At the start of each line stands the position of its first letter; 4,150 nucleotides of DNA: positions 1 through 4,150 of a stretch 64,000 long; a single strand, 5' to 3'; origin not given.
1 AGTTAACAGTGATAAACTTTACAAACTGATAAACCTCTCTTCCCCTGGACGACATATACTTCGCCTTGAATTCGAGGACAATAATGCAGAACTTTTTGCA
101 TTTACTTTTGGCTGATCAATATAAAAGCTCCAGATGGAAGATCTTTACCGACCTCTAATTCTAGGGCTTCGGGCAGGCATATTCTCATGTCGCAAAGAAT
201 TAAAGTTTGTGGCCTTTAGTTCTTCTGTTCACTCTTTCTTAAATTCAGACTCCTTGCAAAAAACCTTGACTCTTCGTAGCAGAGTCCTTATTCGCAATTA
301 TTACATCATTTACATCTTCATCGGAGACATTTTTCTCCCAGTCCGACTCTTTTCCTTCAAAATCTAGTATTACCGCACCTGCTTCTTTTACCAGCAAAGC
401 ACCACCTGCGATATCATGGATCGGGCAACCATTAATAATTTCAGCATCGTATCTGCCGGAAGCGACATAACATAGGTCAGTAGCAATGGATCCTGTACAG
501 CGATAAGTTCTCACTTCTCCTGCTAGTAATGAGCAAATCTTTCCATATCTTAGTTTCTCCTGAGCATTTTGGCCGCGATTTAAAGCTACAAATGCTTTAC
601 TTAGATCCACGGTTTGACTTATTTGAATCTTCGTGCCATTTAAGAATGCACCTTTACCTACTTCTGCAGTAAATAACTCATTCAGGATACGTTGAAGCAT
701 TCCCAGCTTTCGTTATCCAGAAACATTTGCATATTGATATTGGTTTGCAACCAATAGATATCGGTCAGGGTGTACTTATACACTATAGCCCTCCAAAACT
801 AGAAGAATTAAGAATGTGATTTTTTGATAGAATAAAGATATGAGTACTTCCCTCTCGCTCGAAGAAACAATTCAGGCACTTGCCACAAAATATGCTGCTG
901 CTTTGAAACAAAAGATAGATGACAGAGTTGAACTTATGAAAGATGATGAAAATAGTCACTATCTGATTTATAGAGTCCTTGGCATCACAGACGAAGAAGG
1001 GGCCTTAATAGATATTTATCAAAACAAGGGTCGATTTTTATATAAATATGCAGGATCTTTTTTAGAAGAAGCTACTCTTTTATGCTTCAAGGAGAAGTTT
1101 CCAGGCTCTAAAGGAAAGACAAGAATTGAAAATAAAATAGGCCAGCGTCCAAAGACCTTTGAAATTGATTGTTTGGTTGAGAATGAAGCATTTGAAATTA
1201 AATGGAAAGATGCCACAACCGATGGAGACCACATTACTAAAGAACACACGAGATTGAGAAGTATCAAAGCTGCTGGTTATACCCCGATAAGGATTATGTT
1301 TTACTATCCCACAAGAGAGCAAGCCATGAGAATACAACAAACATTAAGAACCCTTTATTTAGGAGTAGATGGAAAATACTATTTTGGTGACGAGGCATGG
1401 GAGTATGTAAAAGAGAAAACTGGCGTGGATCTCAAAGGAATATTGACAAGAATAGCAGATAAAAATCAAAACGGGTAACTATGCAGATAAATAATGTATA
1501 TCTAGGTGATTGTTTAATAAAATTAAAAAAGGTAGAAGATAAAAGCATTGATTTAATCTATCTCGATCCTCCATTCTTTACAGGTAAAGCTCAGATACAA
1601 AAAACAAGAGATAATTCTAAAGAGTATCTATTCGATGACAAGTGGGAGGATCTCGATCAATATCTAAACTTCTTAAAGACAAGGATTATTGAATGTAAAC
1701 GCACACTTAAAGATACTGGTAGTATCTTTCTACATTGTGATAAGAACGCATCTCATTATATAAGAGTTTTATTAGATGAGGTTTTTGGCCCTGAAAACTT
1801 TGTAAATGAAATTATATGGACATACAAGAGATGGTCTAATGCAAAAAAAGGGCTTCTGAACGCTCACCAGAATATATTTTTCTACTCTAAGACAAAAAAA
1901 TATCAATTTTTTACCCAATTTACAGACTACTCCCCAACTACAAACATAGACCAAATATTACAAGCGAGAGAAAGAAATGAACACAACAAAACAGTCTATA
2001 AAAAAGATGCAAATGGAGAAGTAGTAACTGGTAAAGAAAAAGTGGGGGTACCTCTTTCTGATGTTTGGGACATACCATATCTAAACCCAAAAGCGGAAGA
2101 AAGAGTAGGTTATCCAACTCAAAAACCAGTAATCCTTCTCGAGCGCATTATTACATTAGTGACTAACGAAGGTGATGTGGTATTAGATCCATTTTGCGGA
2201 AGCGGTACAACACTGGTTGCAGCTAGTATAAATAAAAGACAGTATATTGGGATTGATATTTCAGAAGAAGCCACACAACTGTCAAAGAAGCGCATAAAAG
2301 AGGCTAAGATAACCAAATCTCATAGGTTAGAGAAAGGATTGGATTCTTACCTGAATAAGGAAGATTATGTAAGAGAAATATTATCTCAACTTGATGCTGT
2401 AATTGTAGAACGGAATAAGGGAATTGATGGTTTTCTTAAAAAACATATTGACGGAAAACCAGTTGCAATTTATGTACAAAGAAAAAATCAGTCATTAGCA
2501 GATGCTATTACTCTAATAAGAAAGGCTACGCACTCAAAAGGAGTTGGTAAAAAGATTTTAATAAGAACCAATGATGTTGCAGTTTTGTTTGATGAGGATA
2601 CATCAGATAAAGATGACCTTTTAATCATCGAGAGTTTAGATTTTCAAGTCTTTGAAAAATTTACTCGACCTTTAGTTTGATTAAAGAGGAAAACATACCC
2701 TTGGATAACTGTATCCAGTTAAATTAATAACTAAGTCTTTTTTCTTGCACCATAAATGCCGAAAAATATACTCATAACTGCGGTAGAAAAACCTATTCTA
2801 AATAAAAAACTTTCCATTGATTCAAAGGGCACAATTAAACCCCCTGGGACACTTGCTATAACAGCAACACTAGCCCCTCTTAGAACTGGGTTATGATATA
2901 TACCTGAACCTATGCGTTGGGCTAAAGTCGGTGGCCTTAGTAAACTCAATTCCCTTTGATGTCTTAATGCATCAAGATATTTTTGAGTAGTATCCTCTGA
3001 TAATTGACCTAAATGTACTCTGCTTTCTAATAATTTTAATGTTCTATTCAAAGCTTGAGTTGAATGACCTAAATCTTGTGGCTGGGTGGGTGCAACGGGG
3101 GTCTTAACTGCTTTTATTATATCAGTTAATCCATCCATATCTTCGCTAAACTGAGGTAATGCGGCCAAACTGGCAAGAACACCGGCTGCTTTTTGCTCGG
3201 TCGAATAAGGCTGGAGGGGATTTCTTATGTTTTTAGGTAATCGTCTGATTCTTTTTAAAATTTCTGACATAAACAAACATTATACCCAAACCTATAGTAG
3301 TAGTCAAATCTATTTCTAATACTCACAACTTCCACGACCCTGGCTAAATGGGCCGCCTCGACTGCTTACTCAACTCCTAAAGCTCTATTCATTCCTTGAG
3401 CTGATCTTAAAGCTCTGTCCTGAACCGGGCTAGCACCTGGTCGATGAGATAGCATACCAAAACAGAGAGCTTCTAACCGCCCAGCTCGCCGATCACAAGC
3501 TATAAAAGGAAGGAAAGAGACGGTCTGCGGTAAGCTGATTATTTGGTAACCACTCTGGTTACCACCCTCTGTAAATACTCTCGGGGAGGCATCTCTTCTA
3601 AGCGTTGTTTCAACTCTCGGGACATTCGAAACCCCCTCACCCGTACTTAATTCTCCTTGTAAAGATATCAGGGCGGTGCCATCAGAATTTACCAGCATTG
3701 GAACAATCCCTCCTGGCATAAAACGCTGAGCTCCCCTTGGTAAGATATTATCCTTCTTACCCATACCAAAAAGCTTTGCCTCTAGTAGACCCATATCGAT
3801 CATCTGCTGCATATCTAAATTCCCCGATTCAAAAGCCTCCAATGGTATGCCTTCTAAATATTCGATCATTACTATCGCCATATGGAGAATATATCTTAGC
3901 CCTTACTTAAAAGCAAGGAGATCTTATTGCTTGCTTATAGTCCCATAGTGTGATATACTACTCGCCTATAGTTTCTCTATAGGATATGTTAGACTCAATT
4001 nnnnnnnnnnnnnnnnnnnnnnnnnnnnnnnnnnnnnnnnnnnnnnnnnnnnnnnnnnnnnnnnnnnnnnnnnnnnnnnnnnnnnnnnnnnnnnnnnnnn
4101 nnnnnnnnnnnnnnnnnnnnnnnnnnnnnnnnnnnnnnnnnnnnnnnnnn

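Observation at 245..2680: Type II RM pair adjacent to a 5'-truncated inositol-monophosphatase gene: probable insertion/deletion event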

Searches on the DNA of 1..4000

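Call 55: search_rna_families(source=window, start=1, end=4000, threshold=evalue, max_evalue=1)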
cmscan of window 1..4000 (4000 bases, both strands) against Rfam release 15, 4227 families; matches with E-value up to 1: 0.
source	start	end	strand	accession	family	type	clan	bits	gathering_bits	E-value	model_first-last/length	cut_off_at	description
